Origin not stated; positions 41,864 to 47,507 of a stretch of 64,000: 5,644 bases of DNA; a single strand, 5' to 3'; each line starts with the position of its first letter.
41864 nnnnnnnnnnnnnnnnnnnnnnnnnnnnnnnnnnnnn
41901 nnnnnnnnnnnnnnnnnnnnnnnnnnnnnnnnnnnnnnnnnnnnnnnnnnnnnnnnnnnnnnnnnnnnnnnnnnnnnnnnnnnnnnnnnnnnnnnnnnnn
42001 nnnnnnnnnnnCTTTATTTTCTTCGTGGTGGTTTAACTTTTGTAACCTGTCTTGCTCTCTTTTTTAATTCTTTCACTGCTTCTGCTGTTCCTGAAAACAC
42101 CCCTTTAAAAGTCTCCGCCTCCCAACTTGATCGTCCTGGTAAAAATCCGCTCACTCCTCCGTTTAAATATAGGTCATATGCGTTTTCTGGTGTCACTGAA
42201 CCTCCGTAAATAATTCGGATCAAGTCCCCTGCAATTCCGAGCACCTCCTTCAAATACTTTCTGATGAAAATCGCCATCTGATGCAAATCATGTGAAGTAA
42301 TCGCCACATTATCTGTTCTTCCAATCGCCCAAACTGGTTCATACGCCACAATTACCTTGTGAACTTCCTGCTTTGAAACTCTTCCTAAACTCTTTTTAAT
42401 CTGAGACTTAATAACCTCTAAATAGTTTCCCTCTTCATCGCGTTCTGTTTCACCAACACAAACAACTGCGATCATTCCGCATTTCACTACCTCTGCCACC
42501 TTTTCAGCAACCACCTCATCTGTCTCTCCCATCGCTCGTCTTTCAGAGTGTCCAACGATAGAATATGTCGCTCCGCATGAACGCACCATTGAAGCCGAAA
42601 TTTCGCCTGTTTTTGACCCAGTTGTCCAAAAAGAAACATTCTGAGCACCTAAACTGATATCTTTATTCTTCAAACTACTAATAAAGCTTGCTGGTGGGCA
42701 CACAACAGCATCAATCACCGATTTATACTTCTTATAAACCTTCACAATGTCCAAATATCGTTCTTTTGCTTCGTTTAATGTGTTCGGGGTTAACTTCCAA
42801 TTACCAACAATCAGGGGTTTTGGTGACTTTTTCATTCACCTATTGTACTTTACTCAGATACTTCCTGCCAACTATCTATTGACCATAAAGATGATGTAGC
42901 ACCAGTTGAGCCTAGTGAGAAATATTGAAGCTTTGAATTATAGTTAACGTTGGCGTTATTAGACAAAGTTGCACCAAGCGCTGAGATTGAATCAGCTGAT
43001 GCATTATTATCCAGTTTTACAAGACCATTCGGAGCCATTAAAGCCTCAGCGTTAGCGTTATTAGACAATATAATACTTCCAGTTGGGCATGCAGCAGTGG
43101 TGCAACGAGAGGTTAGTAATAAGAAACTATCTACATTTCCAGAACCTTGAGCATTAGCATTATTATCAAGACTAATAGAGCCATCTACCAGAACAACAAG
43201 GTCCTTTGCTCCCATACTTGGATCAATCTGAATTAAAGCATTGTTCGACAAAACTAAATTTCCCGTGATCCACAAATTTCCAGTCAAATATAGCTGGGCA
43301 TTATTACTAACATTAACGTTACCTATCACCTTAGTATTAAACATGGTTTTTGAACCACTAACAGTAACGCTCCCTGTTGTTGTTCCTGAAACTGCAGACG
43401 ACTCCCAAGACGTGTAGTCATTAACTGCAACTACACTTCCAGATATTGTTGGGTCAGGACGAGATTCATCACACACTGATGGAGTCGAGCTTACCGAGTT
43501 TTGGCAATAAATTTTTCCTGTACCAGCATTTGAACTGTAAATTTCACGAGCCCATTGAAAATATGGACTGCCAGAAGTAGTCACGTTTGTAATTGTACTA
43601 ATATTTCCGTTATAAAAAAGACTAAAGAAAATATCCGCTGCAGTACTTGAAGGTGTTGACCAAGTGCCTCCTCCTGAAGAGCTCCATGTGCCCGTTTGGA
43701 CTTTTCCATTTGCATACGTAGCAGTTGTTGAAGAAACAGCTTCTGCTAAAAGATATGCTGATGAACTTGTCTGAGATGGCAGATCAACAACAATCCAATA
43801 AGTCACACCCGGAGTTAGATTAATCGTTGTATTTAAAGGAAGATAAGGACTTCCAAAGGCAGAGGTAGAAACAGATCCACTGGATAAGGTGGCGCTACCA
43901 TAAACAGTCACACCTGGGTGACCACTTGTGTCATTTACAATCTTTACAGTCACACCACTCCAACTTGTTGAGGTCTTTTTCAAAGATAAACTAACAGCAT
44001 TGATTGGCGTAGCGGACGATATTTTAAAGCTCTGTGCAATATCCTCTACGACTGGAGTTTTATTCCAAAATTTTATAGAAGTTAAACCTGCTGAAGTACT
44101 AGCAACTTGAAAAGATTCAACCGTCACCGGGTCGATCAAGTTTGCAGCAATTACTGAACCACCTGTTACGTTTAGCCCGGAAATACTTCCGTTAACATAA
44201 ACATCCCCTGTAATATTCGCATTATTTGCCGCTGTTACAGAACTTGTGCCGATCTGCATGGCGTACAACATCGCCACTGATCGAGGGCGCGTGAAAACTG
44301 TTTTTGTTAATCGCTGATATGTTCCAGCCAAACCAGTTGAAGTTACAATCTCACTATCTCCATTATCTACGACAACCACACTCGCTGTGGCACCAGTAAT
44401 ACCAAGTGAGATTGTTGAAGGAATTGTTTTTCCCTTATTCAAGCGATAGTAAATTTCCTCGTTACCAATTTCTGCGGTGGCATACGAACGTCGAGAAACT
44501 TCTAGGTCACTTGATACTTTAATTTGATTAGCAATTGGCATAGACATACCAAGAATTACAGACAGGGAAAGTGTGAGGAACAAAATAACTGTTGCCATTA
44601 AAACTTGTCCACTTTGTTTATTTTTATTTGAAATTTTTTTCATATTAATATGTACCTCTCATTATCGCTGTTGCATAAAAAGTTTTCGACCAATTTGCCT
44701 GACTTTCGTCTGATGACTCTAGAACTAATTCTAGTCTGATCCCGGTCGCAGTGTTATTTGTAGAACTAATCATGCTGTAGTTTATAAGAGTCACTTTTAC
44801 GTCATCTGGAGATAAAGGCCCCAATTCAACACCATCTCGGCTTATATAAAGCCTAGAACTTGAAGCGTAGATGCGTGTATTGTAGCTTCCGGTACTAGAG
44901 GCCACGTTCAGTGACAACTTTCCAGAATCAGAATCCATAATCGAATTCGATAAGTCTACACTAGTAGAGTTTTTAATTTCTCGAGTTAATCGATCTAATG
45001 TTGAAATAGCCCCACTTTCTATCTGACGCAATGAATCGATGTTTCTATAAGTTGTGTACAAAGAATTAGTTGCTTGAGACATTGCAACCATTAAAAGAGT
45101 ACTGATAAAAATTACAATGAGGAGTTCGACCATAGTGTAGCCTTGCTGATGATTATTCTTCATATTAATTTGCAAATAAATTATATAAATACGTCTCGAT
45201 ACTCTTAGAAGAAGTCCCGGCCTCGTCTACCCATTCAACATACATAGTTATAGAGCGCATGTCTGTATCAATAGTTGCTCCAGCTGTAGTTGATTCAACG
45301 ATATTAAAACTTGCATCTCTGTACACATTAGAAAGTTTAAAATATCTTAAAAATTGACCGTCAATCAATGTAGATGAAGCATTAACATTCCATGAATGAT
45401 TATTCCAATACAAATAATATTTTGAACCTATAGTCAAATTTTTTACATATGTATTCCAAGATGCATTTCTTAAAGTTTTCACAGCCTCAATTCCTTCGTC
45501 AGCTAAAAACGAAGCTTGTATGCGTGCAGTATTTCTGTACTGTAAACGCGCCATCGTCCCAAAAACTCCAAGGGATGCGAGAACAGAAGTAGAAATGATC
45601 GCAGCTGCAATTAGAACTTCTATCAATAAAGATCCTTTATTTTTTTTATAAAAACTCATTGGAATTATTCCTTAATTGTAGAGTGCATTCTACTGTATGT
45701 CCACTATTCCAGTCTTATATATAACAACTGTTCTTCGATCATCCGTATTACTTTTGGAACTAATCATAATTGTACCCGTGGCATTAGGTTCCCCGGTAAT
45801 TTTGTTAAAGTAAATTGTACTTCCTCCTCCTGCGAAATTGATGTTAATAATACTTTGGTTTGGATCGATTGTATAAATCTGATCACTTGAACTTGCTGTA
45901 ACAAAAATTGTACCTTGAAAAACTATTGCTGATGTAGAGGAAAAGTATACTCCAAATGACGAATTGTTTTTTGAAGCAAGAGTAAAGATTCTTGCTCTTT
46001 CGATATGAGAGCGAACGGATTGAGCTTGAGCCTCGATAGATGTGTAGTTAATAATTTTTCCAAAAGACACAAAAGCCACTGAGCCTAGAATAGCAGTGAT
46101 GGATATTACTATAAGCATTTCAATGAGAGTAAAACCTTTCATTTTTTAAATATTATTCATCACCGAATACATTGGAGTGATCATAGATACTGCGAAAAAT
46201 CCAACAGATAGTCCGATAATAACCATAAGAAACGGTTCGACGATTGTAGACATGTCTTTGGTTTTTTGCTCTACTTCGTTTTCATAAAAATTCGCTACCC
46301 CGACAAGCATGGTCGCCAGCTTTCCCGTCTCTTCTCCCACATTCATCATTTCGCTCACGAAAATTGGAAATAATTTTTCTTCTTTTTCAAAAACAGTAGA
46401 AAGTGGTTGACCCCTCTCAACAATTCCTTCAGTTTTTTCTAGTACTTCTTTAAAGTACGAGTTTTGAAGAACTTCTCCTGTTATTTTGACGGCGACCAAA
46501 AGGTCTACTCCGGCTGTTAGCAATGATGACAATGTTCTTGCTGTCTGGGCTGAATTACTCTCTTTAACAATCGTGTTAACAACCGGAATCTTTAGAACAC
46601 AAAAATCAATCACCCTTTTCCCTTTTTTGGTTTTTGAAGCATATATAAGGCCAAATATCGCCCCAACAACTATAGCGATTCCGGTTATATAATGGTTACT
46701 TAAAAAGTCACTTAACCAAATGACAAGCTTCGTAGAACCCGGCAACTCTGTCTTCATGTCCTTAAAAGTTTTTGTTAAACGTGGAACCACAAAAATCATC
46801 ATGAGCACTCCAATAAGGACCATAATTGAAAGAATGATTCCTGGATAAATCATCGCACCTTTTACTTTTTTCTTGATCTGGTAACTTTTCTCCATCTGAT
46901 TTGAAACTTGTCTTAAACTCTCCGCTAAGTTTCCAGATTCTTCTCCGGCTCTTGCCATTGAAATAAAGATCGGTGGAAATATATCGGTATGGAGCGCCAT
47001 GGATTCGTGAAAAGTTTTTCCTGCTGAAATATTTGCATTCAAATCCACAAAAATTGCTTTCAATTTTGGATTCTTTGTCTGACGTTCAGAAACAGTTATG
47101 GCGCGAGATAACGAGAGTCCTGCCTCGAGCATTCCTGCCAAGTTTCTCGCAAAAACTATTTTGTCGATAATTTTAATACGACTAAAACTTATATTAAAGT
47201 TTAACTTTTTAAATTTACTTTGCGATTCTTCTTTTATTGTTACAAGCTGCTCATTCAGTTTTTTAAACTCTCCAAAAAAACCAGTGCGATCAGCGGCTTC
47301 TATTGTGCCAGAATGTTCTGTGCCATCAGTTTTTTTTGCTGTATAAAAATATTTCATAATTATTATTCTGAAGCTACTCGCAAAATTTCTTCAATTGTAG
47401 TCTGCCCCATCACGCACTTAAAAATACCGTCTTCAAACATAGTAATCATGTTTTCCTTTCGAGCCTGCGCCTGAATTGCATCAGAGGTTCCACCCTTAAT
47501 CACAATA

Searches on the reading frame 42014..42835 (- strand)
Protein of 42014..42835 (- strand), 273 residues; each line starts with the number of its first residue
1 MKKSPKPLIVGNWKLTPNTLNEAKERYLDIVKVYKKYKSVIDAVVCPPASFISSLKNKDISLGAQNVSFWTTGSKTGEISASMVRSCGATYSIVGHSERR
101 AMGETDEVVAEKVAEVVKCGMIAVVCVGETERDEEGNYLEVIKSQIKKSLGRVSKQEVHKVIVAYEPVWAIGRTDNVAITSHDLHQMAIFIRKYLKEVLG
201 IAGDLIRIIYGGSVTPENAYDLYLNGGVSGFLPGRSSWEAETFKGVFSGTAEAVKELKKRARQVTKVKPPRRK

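Call 61: search_protein_families(library=pfam, proteins=[window:42014-42835:-], max_evalue=0.0001)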
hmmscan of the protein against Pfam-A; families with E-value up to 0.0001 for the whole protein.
window:42014-42835:- (273 aa): 1 family
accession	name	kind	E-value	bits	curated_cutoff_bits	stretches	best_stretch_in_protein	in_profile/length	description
PF00121.24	TIM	-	2.3e-65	221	20.1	1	7-245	1-240/245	Triosephosphate isomerase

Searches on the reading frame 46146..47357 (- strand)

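Call 61: search_protein_families(library=pfam, proteins=[window:46146-47357:-], max_evalue=0.0001)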
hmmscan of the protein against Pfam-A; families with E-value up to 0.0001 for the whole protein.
window:46146-47357:- (403 aa): 1 family
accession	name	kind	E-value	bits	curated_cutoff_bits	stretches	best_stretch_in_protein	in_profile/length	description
PF00482.28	T2SSF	-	3e-55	186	25.2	2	69-192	1-125/125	Type II secretion system (T2SS), protein F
